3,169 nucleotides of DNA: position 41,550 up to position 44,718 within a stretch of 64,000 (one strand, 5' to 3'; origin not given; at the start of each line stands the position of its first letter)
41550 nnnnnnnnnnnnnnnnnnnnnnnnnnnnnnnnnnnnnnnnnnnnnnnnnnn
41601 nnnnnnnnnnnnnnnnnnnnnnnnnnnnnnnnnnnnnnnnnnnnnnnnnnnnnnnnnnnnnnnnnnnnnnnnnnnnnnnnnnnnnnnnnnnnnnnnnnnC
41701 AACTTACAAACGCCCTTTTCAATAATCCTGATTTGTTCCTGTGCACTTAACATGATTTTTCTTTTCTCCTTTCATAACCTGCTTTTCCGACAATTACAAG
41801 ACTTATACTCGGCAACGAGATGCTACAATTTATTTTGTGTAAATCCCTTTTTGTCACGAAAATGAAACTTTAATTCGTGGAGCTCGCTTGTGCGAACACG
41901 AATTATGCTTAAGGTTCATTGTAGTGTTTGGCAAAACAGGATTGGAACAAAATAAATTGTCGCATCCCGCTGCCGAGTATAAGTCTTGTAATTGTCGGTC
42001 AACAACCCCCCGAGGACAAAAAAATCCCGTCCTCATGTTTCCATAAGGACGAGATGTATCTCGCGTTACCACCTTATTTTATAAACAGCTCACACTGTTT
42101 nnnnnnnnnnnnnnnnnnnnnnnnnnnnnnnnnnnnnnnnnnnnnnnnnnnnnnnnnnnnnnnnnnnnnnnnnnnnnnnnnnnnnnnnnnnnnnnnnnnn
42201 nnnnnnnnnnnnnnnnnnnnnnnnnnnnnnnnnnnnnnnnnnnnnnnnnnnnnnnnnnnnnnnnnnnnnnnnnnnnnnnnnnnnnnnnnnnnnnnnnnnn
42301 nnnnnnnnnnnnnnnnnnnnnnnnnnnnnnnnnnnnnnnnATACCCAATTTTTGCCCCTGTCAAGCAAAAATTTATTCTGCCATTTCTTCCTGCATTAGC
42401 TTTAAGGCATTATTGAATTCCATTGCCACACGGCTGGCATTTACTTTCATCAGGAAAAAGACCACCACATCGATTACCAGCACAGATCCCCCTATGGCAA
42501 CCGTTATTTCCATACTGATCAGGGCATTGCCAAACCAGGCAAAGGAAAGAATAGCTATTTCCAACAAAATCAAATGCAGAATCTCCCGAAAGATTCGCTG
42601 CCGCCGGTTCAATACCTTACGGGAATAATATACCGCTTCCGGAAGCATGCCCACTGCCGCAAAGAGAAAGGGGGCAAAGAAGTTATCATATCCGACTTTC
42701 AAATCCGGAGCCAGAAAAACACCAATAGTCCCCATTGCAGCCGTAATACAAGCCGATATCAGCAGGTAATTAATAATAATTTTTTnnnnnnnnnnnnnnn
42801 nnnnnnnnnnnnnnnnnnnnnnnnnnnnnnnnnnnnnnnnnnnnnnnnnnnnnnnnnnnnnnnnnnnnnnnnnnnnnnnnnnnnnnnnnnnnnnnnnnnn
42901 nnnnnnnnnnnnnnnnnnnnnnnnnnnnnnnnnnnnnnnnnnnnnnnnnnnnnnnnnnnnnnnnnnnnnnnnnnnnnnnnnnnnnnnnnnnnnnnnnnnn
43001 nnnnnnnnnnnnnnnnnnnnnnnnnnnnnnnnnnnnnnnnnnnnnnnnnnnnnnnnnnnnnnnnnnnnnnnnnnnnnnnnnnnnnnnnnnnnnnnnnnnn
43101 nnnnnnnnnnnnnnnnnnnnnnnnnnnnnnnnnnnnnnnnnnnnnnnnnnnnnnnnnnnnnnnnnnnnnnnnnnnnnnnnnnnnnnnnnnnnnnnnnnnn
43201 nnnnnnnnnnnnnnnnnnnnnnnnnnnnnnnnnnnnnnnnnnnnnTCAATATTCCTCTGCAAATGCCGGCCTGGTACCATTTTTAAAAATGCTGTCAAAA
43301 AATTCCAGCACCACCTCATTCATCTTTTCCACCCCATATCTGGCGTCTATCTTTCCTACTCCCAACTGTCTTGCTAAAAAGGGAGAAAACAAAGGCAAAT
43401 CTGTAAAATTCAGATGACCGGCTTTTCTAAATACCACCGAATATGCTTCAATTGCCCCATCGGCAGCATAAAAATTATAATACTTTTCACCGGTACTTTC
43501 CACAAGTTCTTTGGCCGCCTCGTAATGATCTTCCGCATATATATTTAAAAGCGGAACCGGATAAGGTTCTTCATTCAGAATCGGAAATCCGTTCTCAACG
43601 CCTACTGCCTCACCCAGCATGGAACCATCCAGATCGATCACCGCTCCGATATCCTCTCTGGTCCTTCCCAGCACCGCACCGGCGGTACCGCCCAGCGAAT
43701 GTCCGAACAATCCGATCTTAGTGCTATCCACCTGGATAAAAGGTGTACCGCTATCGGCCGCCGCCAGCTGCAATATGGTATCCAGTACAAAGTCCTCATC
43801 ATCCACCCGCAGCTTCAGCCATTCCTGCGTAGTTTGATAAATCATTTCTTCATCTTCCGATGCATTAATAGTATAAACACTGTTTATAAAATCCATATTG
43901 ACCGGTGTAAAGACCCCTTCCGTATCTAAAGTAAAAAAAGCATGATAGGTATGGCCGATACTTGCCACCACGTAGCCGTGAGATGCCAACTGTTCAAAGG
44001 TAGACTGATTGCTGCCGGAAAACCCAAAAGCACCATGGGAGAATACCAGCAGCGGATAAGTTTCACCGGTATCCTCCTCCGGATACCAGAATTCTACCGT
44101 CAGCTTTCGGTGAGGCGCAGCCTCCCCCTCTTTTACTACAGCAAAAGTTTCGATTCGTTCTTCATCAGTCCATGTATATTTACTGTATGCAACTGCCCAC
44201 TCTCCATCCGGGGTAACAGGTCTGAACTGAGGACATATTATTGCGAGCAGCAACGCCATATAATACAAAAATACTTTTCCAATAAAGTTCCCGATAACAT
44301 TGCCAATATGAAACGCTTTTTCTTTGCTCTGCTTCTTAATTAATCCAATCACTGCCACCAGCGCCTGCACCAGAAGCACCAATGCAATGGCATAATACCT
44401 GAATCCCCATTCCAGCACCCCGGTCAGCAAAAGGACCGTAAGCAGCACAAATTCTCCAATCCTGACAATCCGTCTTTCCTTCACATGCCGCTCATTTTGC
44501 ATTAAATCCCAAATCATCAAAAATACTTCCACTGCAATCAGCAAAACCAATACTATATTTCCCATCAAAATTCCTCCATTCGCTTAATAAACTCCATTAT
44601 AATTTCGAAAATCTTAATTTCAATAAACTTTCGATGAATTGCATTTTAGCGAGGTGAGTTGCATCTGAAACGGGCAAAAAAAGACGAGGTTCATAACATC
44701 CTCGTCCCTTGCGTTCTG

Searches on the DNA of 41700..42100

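Call 16: search_rna_families(source=window, start=41700, end=42100, threshold=evalue, max_evalue=10, show_alignments=2)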
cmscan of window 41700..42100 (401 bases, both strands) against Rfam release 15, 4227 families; matches with E-value up to 10: 8.
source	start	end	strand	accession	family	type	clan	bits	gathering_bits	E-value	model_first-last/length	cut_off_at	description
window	42042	42100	-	RF00230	T-box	Cis-reg; leader;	-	33.7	93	5.6e-06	158-219/219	5'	T-box leader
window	41797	41988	-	RF04149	MIR447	Gene; miRNA;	-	32.5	200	7.7e-05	1-236/236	no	MIR447 microRNA precursor family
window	41828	41957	-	RF04228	MIR6140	Gene; miRNA;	-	17.6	140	1.1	1-165/165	no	MIR6140 microRNA precursor family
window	41842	41913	-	RF02307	TtnuCD33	Gene; snRNA; snoRNA; CD-box;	-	17.6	80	5.4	1-74/74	no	Tetrahymena snoRNA TtnuCD33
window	41831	41954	+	RF04099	MIR837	Gene; miRNA;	-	16.3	117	1.7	1-122/122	no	MIR837 microRNA precursor family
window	41991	42029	-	RF02219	ZNRD1-AS1_2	Gene; lncRNA;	-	12.6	60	1.3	1-76/76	no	ZNRD1 antisense RNA 1 conserved region 2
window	41917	41990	-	RF01715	Pedo-repair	Cis-reg;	-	11.4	150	4.4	1-211/211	no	Pedo-repair RNA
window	41826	41875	+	RF01264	snR83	Gene; snRNA; snoRNA; HACA-box;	CL00023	10.4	75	5.5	248-295/308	no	Small nucleolar RNA snR83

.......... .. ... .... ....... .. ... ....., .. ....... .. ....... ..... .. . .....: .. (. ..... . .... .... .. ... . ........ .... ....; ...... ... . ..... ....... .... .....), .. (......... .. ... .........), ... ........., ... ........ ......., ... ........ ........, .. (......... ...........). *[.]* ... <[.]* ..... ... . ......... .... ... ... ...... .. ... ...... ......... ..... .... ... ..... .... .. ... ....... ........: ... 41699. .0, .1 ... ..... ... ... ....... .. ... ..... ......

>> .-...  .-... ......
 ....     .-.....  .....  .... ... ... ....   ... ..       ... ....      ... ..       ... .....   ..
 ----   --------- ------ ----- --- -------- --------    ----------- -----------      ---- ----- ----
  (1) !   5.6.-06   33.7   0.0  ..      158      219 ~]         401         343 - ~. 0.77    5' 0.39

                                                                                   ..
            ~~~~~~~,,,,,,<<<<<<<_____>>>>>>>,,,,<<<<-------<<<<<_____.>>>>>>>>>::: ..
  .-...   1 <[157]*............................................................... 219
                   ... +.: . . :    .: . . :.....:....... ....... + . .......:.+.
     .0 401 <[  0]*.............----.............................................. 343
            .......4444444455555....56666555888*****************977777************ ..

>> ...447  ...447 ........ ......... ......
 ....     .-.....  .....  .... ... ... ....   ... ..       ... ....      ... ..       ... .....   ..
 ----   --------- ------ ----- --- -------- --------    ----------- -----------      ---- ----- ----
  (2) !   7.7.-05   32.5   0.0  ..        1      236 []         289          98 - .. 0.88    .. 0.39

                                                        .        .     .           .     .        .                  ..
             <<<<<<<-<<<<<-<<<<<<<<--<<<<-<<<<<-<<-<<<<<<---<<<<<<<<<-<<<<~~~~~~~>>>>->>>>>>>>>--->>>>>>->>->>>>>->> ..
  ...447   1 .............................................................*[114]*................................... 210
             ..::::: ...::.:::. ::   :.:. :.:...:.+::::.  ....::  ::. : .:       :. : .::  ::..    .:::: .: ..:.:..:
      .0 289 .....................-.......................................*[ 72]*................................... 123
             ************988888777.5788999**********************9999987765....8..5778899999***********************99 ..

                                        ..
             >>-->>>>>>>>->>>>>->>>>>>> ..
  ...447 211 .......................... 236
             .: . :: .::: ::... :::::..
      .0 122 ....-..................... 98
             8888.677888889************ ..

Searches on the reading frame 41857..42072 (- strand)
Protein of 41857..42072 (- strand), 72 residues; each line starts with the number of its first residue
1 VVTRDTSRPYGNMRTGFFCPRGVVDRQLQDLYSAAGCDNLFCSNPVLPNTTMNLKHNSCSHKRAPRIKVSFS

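Call 62: find_homologous_proteins(query=window:41857-42072:-, max_evalue=10)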
Query seq(72 aa): no candidate shares three 5-residue words with the query. No homologue found.

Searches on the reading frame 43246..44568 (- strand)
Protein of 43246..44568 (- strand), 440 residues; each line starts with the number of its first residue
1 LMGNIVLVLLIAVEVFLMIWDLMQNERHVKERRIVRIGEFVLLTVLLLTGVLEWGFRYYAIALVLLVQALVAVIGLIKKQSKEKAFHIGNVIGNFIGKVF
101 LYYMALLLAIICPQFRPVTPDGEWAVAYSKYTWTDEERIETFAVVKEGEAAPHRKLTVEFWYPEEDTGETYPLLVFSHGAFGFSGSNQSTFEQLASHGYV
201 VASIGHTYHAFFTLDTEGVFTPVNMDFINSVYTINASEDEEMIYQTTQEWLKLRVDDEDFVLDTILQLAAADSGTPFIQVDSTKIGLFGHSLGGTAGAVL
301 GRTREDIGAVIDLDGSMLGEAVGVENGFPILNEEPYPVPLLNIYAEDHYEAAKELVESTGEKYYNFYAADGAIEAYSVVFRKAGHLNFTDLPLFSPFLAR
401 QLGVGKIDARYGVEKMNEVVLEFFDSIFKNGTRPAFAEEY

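Call 65: search_protein_families(library=pfam, proteins=[window:43246-44568:-], max_evalue=0.001)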
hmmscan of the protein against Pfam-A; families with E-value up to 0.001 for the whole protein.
window:43246-44568:- (440 aa): 2 families
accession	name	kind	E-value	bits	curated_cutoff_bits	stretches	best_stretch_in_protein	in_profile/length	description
PF03403.19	PAF-AH_p_II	-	2.9e-12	46.3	20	1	166-425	95-349/372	Platelet-activating factor acetylhydrolase, isoform II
PF07224.18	Chlorophyllase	-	0.00017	20.9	26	0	162-202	35-73/301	Chlorophyllase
